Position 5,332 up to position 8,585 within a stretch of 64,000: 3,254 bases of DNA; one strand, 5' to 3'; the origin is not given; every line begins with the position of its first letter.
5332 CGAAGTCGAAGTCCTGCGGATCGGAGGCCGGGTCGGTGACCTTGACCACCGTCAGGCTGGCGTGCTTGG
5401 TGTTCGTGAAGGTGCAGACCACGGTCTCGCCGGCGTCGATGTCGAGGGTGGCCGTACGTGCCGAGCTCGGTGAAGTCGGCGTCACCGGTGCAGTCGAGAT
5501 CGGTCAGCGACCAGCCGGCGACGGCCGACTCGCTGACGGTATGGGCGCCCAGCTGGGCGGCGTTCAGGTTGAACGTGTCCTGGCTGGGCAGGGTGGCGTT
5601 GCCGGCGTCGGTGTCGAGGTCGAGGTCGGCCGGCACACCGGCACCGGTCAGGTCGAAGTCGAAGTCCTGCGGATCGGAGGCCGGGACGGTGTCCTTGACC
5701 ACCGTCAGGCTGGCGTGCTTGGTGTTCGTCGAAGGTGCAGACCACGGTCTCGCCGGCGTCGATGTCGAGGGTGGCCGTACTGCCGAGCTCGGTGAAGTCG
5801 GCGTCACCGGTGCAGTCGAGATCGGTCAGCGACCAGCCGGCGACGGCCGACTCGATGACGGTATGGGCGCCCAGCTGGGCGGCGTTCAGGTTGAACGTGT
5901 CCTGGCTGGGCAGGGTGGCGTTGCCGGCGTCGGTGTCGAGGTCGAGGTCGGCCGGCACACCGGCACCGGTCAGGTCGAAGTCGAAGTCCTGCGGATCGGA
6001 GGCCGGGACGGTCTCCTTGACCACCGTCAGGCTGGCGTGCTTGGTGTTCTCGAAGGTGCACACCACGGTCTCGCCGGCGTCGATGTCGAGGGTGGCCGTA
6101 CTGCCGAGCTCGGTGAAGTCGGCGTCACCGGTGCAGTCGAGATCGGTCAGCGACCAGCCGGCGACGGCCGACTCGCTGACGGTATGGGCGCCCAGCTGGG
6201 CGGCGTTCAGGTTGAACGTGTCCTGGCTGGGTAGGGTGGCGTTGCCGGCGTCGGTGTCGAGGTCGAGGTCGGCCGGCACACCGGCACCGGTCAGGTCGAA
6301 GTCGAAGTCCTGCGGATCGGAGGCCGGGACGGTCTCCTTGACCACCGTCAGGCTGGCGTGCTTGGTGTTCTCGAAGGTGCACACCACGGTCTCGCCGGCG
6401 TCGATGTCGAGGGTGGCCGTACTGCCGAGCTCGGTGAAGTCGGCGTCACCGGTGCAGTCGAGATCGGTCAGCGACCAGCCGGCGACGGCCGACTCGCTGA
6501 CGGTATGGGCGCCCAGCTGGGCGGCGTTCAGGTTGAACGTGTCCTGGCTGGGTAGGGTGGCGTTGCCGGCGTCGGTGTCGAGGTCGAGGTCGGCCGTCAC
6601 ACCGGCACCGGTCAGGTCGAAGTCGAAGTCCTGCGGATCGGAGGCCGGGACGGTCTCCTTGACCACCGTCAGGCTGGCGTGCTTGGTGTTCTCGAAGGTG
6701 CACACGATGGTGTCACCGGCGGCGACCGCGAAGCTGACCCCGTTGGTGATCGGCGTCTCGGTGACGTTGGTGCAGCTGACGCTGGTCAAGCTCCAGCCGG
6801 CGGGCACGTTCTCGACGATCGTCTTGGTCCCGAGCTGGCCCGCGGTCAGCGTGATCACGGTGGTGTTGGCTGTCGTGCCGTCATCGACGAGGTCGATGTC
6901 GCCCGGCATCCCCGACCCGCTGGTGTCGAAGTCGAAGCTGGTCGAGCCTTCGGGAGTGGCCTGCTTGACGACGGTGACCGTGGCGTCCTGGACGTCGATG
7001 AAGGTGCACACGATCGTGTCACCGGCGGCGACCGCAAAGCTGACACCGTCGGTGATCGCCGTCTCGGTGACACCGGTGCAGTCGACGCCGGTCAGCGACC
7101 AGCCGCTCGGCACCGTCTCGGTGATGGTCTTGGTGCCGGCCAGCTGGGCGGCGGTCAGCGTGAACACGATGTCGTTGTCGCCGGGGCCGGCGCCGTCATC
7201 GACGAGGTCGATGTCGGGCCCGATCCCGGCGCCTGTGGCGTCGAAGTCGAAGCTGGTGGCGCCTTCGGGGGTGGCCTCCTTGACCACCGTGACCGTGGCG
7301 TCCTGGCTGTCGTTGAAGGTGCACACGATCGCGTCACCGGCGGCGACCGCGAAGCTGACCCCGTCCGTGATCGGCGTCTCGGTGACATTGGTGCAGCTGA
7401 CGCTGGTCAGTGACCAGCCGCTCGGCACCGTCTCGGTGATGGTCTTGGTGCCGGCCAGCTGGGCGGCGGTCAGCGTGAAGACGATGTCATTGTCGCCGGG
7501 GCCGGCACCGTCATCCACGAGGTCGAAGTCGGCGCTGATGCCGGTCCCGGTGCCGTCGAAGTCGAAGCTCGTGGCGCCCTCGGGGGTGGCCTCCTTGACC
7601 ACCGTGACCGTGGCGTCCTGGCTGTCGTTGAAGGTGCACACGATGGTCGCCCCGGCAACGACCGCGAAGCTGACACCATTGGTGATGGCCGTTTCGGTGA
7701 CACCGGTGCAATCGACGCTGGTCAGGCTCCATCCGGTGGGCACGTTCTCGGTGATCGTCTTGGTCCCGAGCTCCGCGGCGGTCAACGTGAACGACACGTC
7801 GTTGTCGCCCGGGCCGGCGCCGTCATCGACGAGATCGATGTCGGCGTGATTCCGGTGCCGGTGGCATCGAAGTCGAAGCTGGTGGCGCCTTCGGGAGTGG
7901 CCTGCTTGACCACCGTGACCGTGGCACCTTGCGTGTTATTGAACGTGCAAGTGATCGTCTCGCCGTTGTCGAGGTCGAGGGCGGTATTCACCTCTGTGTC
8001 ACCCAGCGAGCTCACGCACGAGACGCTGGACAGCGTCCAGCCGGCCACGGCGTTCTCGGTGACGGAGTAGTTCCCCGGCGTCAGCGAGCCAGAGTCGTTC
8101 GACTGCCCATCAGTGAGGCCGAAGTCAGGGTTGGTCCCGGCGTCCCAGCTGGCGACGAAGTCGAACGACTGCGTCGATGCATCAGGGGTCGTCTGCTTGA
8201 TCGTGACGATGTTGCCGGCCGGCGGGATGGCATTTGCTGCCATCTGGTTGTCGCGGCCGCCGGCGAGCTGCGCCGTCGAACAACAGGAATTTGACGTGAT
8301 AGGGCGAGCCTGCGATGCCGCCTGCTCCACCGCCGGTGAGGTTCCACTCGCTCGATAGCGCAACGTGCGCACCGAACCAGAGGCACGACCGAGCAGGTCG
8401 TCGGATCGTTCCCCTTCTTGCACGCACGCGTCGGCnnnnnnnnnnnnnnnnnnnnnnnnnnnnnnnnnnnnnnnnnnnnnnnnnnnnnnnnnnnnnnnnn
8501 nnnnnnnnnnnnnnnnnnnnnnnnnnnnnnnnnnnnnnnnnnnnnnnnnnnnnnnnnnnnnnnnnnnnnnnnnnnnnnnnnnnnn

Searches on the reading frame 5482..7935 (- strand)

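Call 29: search_protein_families(library=pfam, proteins=[window:5482-7935:-], max_evalue=0.00001)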
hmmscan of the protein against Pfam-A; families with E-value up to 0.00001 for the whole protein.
window:5482-7935:- (817 aa): 2 families
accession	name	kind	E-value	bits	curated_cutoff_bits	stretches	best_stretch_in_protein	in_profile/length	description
PF24514.1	SpaA_4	-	1.4e-86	286.8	27.3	7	529-632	1-107/107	Prealbumin-like fold domain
PF19403.5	SpaA_2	-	1.5e-15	58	25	0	575-627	48-95/96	Prealbumin-like fold domain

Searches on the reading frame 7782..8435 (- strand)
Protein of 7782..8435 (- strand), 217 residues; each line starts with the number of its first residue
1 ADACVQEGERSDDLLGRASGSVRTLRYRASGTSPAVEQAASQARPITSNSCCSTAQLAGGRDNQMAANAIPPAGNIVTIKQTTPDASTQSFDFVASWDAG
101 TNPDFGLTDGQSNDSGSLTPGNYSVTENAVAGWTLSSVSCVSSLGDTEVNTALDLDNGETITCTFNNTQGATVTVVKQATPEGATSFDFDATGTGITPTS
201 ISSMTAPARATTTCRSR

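Call 54: search_protein_families(library=pfam, proteins=[window:7782-8435:-], max_evalue=0.0001)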
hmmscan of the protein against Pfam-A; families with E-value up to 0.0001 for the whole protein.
window:7782-8435:- (217 aa): 1 family
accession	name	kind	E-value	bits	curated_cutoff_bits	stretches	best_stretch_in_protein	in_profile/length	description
PF24514.1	SpaA_4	-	1.8e-09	38.8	27.3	1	77-169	1-107/107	Prealbumin-like fold domain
